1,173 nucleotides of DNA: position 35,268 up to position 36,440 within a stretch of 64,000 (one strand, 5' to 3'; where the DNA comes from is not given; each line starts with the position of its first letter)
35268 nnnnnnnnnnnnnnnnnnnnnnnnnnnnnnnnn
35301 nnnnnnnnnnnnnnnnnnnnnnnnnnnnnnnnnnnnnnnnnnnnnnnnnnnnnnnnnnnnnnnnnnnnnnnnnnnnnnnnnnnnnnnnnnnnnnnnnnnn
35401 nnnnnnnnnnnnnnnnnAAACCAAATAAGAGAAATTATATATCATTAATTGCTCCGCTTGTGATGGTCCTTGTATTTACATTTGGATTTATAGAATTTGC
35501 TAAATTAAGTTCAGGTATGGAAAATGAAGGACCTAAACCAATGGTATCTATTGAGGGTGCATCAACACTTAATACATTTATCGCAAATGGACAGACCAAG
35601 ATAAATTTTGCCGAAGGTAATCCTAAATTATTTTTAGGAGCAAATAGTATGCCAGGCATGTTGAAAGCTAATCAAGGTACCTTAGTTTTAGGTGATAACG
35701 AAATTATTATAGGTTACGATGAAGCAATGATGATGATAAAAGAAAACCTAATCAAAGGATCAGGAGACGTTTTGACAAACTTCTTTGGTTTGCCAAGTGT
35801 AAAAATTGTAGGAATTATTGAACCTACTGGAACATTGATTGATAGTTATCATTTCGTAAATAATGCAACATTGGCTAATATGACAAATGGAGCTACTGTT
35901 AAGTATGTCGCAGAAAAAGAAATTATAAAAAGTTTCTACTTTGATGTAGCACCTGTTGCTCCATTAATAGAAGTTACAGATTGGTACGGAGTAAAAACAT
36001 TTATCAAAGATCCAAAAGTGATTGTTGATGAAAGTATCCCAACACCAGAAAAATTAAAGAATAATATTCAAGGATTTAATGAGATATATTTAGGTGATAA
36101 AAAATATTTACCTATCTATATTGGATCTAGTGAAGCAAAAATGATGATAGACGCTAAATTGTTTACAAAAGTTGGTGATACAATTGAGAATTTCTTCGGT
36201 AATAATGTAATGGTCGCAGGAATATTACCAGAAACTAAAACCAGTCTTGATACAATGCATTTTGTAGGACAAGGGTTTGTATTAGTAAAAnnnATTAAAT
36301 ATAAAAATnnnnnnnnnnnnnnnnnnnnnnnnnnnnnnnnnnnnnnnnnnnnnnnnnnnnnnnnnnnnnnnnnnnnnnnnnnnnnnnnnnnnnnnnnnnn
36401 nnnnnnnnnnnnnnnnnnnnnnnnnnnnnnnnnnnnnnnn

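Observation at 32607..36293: CopA-type Cu+ ATPase with extra C-terminal TM helix and a ~250-aa internally duplicated domain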

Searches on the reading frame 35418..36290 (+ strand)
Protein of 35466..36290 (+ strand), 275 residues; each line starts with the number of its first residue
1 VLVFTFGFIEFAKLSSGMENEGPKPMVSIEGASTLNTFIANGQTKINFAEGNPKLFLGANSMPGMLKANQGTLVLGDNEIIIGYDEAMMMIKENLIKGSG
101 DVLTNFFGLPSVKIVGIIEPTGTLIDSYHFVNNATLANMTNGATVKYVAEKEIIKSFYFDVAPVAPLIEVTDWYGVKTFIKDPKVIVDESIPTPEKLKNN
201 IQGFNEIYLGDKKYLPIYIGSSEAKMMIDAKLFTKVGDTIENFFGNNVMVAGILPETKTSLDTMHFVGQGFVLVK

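Call 3: search_protein_families(library=pfam, proteins=[window:35466-36290:+], max_evalue=10)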
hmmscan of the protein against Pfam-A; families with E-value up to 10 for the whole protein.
window:35466-36290:+ (275 aa): 0 families

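Call 4: search_protein_families(library=ncbifam, proteins=[window:35466-36290:+], max_evalue=10)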
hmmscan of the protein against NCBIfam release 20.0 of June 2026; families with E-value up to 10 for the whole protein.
window:35466-36290:+ (275 aa): 1 family
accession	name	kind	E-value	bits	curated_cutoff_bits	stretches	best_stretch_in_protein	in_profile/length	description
NF011489.0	PRK14896.1-5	equivalog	0.1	12.1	236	1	146-221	6-76/217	16S ribosomal RNA methyltransferase A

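Call 7: find_homologous_proteins(query=window:35508-36290:+, max_evalue=0.01)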
Query seq(261 aa) (261 aa): 35 proteins with E <= 0.01 among 763 candidates.
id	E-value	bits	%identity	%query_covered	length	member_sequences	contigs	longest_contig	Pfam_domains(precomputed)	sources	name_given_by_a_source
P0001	2.4e-137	475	99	85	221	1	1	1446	-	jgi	jgi:hypothetical protein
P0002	2.8e-103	363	69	100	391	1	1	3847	-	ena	-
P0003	2.5e-97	344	65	99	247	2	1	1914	-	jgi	jgi:hypothetical protein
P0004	4.4e-92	326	61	99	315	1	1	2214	-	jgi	-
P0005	2.0e-91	324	62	100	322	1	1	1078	-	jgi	jgi:hypothetical protein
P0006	9.1e-91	322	62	98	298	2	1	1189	-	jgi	-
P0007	8.1e-90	319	64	99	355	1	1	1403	-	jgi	-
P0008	3.4e-89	317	60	99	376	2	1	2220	-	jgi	jgi:hypothetical protein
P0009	2.3e-88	314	60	98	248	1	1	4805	-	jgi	jgi:hypothetical protein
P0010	1.1e-86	309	66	89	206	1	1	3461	-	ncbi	ncbi:MAG: hypothetical protein WAW11_05565, partial [Patescibacteria group bacterium]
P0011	4.4e-85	304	61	98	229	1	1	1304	-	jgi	jgi:hypothetical protein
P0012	6.4e-84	300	59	98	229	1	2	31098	-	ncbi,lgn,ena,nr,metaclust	ncbi:MAG: hypothetical protein UT02_C0012G0016 [Parcubacteria group bacterium GW2011_GWC2_38_7]|nr:M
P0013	2.5e-76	275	54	98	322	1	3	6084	-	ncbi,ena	-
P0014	4.7e-66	241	52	88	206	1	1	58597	-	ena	-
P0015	1.4e-65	240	60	74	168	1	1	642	-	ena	-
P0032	2.5e-36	144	43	74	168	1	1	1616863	-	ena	-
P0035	2.6e-19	88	55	35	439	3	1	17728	PF00702.33,PF08282.19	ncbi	ncbi:MAG: hypothetical protein US82_C0017G0001, partial [Parcubacteria group bacterium GW2011_GWC1_3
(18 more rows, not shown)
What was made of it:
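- Tried and rejected: The first homologue search (call 7) seemed to give stand-alone proteins (P0012, P0014, P0032).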

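Call 13: find_encoding_contigs(protein=P0012, flank=6000, max_places=2)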
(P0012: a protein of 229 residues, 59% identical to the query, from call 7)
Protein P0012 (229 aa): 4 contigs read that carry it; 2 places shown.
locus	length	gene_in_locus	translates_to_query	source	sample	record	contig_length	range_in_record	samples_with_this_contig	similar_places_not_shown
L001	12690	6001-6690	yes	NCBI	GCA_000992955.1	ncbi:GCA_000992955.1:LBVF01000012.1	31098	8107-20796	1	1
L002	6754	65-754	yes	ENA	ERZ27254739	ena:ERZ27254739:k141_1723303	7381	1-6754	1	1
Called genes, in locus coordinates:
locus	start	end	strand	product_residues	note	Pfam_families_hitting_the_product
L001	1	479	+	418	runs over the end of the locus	PF12704:MacB_PCD, PF02687:FtsX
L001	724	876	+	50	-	-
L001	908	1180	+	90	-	PF02583:Trns_repr_metal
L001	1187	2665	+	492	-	PF00403:HMA, PF02683:DsbD_TM, PF13386:DsbD_2, PF13473:Cupredoxin_1 (weak)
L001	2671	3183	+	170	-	PF10080:FtrD-like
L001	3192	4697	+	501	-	PF00403:HMA, PF19803:DUF6286 (faint), PF00403:HMA, PF00122:E1-E2_ATPase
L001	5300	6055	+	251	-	PF00702:Hydrolase, PF08282:Hydrolase_3 (faint)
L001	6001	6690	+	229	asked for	-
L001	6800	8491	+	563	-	PF00437:T2SSE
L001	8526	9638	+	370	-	PF00482:T2SSF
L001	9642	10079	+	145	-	-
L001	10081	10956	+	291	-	-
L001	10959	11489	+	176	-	PF07963:N_methyl (weak)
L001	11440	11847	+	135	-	-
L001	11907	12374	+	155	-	PF07963:N_methyl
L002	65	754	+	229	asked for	-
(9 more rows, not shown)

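Call 14: find_encoding_contigs(protein=P0032, flank=8000, max_places=2)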
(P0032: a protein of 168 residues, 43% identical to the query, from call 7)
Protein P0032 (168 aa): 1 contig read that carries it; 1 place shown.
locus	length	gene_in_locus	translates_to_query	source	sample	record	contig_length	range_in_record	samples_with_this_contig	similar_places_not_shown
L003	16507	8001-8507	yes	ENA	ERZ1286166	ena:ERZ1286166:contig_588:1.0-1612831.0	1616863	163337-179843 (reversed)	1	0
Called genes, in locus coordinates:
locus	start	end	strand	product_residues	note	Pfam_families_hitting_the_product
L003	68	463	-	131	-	-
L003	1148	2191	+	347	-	PF13551:HTH_29 (weak), PF13592:HTH_33, PF13358:DDE_3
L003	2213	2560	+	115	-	PF13462:Thioredoxin_4, PF01323:DSBA (weak)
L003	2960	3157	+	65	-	PF00403:HMA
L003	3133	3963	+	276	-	PF13386:DsbD_2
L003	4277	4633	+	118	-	-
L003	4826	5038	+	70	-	PF00403:HMA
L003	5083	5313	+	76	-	PF00403:HMA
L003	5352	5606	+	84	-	PF00403:HMA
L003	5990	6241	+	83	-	PF00122:E1-E2_ATPase (weak)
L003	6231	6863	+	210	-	PF00122:E1-E2_ATPase, PF00702:Hydrolase (weak)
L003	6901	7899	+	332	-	PF00702:Hydrolase, PF08282:Hydrolase_3 (faint)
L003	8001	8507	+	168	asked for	-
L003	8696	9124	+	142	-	PF00657:Lipase_GDSL, PF13472:Lipase_GDSL_2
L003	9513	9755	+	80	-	-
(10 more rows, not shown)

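Call 15: find_encoding_contigs(protein=P0014, flank=8000, max_places=2)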
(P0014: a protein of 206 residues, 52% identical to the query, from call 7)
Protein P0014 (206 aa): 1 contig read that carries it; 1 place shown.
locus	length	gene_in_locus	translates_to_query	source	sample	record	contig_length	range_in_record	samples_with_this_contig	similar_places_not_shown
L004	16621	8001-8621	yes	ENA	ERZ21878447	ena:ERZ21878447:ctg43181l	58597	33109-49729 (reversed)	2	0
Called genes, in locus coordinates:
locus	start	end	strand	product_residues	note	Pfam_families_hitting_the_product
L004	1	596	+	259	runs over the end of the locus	PF22435:MRM3-like_sub_bind, PF00588:SpoU_methylase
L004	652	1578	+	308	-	PF01544:CorA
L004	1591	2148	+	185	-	PF02659:Mntp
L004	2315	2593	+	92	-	PF02583:Trns_repr_metal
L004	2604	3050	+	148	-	-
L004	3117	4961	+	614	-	PF00403:HMA, PF13386:DsbD_2, PF13473:Cupredoxin_1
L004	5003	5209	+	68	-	PF00403:HMA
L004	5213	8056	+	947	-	PF00403:HMA, PF00122:E1-E2_ATPase, PF00702:Hydrolase, PF08282:Hydrolase_3 (faint)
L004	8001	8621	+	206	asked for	-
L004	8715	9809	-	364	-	PF03118:RNA_pol_A_CTD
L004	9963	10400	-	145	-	-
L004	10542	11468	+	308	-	PF01368:DHH, PF02833:DHHA2 (weak)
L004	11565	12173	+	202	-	PF00881:Nitroreductase, PF14512:TM1586_NiRdase (faint), PF00881:Nitroreductase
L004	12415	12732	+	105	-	-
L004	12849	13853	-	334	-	PF00268:Ribonuc_red_sm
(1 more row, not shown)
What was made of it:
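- Some relatives are called as separate overlapping genes (P0012, P0014, P0032; calls 13-15). Those split calls lie inside otherwise fragmented CopA genes, so they are frameshifted copies (calls 13-15).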

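Call 20: predict_structure(alignment_id=A1)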
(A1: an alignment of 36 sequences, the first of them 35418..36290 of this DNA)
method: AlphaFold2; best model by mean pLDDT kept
length: 291 residues; sequences in the alignment: 36
mean_pLDDT: 86.5   pTM: 0.74
mean pLDDT of the five models: 86.5, 84.9, 84.9, 84.4, 83.8
residues with pLDDT >= 90: 177; 70-90: 74; 50-70: 27; < 50: 13
segments of 3 or more residues with pLDDT < 50: 1-3, 31-39
pLDDT, mean of each block of 10 residues (from residue 1): 55 77 62 45 86 94 87 95 96 96 96 96 91 95 96 86 91 83 81 80 69 89 94 97 96 96 97 94 91 63
secondary structure, 60 per line:
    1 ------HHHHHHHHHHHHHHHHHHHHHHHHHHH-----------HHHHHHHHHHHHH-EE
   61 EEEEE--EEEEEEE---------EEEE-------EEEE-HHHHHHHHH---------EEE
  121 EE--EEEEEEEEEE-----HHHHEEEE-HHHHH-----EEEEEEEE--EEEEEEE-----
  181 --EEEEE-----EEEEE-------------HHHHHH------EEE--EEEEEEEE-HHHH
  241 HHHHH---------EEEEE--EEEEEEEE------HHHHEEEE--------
elements in order: H7-33 H45-57 E59-65 E68-74 E84-87 E95-98 H100-108 E118-122 E125-134 H140-143 E144-147 H149-153 E159-166 E169-175 E183-187 E193-197 H211-216 E223-225 E228-235 H237-245 E255-259 E262-269 H276-279 E280-283
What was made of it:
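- Here there is a single anchor helix, a flexible low-confidence linker (pLDDT about 45 at model residues 31-39, call 20) and no porter subdomain detected.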

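Call 23: fold_search(model_id=the predicted structure, library=pdb)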
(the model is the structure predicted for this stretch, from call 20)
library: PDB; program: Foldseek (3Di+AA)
matches with E <= 10: 180; with E <= 0.001: 0
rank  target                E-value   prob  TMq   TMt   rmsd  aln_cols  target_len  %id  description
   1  9xro_E                3.8e-03  0.99  0.23  0.18  11.6       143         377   17  LolCDE in complex with SMT-738_3 (released 2026-03-18)
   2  9ge6_A                5.4e-03  0.99  0.23  0.10   9.1       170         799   14  Structure of E. coli YbbAP (released 2025-05-28)
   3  9ge7_A                6.8e-03  1.00  0.27  0.11   9.3       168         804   13  Structure of E. coli YbbAP with bound ATP analogue (released 2025-05-28)
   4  5udf_B                1.9e-02  0.98  0.24  0.33   7.5       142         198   20  Structure of the N-terminal domain of lipoprotein-releasing system transmembrane protein LolE from Acinetobacter bauma (released 2017-01-18)
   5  5udf_C                4.2e-02  0.87  0.22  0.29   8.6       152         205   18  Structure of the N-terminal domain of lipoprotein-releasing system transmembrane protein LolE from Acinetobacter bauma (released 2017-01-18)
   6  7w7a_J                4.4e-02  0.95  0.21  0.18   5.0       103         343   17  Heme exporter in complex with Mn-containing protoporphyrin IX, Mn-anomalous data (released 2022-06-22)
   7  6f49_C                8.3e-02  0.84  0.24  0.31   6.5       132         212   14  Periplasmic domain of LolC lacking the Hook. (released 2018-07-25)
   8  7ark_E                9.3e-02  0.89  0.23  0.17   7.0       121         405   16  LolCDE in complex with AMP-PNP in the closed NBD state (released 2021-04-07)
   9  6f49_A                9.9e-02  0.82  0.24  0.32   6.5       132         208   14  Periplasmic domain of LolC lacking the Hook. (released 2018-07-25)
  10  5nik_J                1.6e-01  0.82  0.24  0.12  10.2       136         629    9  Structure of the MacAB-TolC ABC-type tripartite multidrug efflux pump (released 2017-05-24)
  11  7w7a_B                2.0e-01  0.75  0.20  0.18   5.1        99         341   18  Heme exporter in complex with Mn-containing protoporphyrin IX, Mn-anomalous data (released 2022-06-22)
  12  7arh_C                2.6e-01  0.63  0.21  0.16   6.7       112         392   16  LolCDE in complex with lipoprotein (released 2021-04-07)
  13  7d5r_A                4.8e-01  0.02  0.10  0.06  21.4       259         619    7  Structure of the Ca2+-bound C646A mutant of peptidylarginine deiminase type III (PAD3) (released 2021-06-02)
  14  5kiy_A                5.7e-01  0.09  0.16  0.11  17.6       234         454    8  p97 ND1-A232E in complex with VIMP (released 2017-12-20)
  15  7ark_C                6.4e-01  0.21  0.20  0.16  11.4       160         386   13  LolCDE in complex with AMP-PNP in the closed NBD state (released 2021-04-07)
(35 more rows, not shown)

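Call 24: search_solved_structures(query=A1, max_evalue=10, show_alignments=3)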
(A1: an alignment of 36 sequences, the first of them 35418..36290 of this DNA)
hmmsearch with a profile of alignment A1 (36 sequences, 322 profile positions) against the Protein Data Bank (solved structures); distinct sequences matched with E-value up to 10: 9.
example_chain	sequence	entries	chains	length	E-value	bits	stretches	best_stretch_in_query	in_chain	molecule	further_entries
3j08_A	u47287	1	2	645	2e-19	73.4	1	1-62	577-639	copper-exporting P-type ATPase A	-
7r0g_A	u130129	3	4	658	2e-19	73.3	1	1-62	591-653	Putative copper-exporting P-type ATPase A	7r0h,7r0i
3j09_A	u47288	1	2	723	2.3e-19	73.2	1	1-62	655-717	copper-exporting P-type ATPase A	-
7si3_A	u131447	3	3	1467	9.1e-15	58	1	3-62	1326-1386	P-type Cu(+) transporter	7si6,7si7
7xuk_A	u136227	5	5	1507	8.4e-14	54.9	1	3-61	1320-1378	Copper-transporting ATPase 2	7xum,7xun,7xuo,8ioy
3rfu_A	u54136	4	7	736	7.9e-13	51.7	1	1-58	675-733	Copper efflux ATPase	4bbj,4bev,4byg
8q75_A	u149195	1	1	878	9.9e-12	48.1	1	1-60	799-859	Copper-transporting ATPase HMA4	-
8q73_A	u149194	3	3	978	1.2e-11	47.8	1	1-60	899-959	Copper-transporting ATPase HMA4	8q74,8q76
4ap4_A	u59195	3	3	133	2.2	10.8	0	254-270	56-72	E3 UBIQUITIN LIGASE RNF4 | E3 UBIQUITIN-PROTEIN LIGASE RNF4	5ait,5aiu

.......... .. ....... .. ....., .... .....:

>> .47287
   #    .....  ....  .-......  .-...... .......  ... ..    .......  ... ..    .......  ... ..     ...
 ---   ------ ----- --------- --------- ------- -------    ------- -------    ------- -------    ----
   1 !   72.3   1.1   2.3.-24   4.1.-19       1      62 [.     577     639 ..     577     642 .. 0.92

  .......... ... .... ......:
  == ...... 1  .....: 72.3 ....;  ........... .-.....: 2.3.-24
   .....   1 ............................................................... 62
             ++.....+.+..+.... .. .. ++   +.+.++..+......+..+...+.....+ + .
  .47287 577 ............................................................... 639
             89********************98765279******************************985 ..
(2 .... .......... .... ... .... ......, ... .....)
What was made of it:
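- Tried and rejected: Its profile unintentionally kept 62 positions of CopA helices M5-M6 (seen in call 24). A profile search of the PDB with A1 found only the CopA part (call 24).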

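Call 28: search_protein_representatives(alignment_id=A1)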
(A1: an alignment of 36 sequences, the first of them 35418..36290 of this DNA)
Query: 36 sequences, 322 profile positions. Proteins with E-value up to 0.001 (for the whole library): 9790; up to 1e-10: 1041; up to 1e-30: 129. The best 150 are listed.
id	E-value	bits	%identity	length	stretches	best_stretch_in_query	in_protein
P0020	1.4e-133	461.6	-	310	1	17-320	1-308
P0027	1.4e-132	458.4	-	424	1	1-319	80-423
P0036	1.3e-111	389.5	-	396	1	2-320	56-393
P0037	1.1e-108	379.8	-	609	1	1-319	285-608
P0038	9.2e-108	376.8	-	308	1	8-319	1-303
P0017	7.0e-104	364.0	-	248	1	75-321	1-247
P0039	4.7e-96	338.3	-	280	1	49-315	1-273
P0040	1.3e-95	336.9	-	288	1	44-315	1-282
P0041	5.0e-95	334.9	-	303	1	23-319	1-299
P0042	8.8e-92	324.3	-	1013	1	2-318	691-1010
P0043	7.0e-91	321.3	-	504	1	2-319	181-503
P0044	5.1e-89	315.2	-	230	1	93-321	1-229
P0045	1.3e-87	310.6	-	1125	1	3-319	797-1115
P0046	1.7e-87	310.2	-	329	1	2-298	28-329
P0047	9.7e-85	301.1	-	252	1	75-320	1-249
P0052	2.6e-73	263.6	-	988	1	2-316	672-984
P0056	5.2e-69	249.5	-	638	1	1-318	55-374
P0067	2.6e-54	201.1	-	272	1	69-318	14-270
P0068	1.3e-49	185.7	-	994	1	1-104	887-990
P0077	1.3e-44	169.3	-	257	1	124-320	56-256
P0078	2.4e-44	168.4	-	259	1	86-313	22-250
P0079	3.1e-44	168.1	-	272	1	112-314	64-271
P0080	5.0e-44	167.4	-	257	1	133-315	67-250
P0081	9.0e-44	166.5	-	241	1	115-316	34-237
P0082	2.9e-43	164.9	-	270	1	104-313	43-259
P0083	9.3e-43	163.2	-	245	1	112-314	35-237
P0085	6.4e-42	160.4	-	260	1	109-314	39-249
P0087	6.9e-42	160.3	-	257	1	113-314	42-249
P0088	7.4e-42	160.2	-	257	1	110-313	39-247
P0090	1.2e-41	159.6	-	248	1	111-314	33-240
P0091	1.5e-41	159.2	-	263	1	113-314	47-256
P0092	2.1e-41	158.7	-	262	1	105-319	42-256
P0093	2.7e-41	158.4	-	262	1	101-313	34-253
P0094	2.9e-41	158.3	-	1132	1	1-135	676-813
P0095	7.6e-41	156.9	-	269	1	118-313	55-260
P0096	8.5e-41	156.7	-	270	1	113-314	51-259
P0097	8.6e-41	156.7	-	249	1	109-321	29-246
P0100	1.2e-40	156.2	-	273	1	69-314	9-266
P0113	1.1e-38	149.8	-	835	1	2-102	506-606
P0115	3.1e-38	148.3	-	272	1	59-320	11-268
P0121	2.5e-37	145.3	-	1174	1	1-93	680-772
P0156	4.0e-32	128.2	-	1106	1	2-102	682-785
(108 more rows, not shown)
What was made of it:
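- Tried and rejected: The single deep profile search (call 28) used alignment A1.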

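Call 30: find_encoding_contigs(protein=P0082, flank=6000, max_places=3)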
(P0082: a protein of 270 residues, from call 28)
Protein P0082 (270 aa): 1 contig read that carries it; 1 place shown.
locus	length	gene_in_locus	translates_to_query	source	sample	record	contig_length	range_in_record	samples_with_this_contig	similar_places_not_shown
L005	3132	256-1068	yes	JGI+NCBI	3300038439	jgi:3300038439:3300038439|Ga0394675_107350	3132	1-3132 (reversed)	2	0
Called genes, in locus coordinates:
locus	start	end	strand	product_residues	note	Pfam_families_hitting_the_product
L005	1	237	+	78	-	?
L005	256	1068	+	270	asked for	-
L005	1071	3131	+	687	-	?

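Call 31: find_encoding_contigs(protein=P0077, flank=6000, max_places=3)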
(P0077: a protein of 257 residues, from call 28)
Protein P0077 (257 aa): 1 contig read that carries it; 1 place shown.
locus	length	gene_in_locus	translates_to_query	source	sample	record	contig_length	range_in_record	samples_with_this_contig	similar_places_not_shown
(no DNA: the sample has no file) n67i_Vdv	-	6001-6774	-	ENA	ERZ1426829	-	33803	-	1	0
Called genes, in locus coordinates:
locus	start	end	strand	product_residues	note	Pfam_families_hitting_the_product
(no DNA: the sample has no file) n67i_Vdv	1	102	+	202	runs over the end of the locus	PF00581:Rhodanese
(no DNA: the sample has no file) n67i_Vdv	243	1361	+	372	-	-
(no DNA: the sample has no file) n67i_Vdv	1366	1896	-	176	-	PF01047:MarR (weak), PF12802:MarR_2 (weak), PF24034:DUF7343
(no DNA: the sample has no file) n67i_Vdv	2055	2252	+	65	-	PF00403:HMA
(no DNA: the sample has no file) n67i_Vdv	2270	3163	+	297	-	PF00403:HMA (faint)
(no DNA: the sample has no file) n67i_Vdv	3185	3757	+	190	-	PF13473:Cupredoxin_1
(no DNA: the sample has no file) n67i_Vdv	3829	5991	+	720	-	PF00403:HMA, PF00122:E1-E2_ATPase, PF00702:Hydrolase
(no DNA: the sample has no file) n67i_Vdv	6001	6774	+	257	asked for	-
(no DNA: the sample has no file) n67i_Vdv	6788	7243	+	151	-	PF13473:Cupredoxin_1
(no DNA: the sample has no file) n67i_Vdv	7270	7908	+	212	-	-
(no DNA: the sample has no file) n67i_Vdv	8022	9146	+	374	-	PF00226:DnaJ, PF01556:DnaJ_C, PF00684:DnaJ_CXXCXGXG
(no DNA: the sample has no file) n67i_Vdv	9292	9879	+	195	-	-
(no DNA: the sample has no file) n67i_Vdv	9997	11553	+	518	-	PF01921:tRNA-synt_1f, PF09334:tRNA-synt_1g (faint)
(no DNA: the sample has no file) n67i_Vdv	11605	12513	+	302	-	PF02636:Methyltransf_28, PF13847:Methyltransf_31 (weak)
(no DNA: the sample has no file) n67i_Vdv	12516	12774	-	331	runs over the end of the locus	-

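Call 32: search_protein_families(library=pfam, proteins=[L005:1-237:+, L005:1071-3131:+], max_evalue=0.001)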
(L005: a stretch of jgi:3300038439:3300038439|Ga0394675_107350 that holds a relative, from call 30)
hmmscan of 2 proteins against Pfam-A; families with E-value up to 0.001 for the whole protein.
L005:1-237:+ (78 aa): 0 families

L005:1071-3131:+ (687 aa): 4 families
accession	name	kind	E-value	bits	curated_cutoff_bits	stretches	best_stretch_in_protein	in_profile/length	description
PF00122.25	E1-E2_ATPase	-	2.7e-62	210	28.1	1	218-397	2-180/181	E1-E2 ATPase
PF00702.32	Hydrolase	-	1.2e-37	130.6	26.4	1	415-624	2-191/191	haloacid dehalogenase-like hydrolase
PF00403.32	HMA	-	4.1e-11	43.5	24.8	1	5-65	1-61/62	Heavy-metal-associated domain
PF08282.18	Hydrolase_3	-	0.00054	20.2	20.9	0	605-646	204-245/255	haloacid dehalogenase-like hydrolase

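Call 33: find_encoding_contigs(protein=P0079, flank=6000, max_places=3)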
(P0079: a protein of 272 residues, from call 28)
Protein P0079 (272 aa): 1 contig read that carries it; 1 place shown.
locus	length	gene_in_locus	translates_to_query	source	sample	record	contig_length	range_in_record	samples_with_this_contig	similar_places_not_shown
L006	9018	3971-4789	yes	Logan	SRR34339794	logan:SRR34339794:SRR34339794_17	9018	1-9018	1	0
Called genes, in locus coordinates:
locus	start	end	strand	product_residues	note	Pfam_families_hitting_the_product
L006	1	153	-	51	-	?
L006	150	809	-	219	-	-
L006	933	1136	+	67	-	PF00403:HMA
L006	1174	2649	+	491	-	PF00403:HMA, PF02683:DsbD_TM, PF13386:DsbD_2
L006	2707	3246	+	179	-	PF10080:FtrD-like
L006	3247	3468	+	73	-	-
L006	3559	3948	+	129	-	PF01022:HTH_5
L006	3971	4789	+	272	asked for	-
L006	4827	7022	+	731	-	PF00403:HMA, PF08282:Hydrolase_3 (faint), PF00122:E1-E2_ATPase, PF00702:Hydrolase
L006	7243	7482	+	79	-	PF09851:SHOCT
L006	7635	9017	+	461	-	?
